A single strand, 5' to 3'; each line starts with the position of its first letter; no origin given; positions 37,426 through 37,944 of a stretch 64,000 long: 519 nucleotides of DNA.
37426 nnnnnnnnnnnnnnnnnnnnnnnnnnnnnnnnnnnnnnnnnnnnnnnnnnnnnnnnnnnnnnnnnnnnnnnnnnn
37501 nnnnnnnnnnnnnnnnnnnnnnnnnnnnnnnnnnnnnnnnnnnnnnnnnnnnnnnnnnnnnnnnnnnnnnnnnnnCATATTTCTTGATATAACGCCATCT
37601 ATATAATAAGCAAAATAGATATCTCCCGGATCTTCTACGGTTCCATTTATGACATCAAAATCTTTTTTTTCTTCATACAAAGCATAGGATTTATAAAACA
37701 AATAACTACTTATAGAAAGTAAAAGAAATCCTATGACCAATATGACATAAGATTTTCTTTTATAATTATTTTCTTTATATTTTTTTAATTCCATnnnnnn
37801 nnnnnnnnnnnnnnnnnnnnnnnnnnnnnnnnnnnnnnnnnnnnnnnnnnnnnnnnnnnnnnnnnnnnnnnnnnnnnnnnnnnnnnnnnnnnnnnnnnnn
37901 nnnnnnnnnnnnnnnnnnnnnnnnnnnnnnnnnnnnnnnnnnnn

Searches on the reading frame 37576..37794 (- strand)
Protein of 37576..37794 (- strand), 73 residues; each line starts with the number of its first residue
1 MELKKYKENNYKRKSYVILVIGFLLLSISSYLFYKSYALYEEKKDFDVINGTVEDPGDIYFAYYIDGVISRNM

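Call 37: search_protein_families(library=ncbifam, proteins=[window:37576-37794:-], max_evalue=10)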
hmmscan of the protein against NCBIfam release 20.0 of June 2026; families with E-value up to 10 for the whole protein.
seq(73 aa): 2 families
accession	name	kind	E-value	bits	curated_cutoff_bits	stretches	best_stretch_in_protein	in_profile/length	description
NF053641.1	Mfer763_fam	equivalog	0.0084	16.3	170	1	12-52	6-46/137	Mfer763 family protein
TIGR01167.1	LPXTG_anchor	domain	0.22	12.3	15.9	1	15-35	10-30/34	LPXTG cell wall anchor domain-containing protein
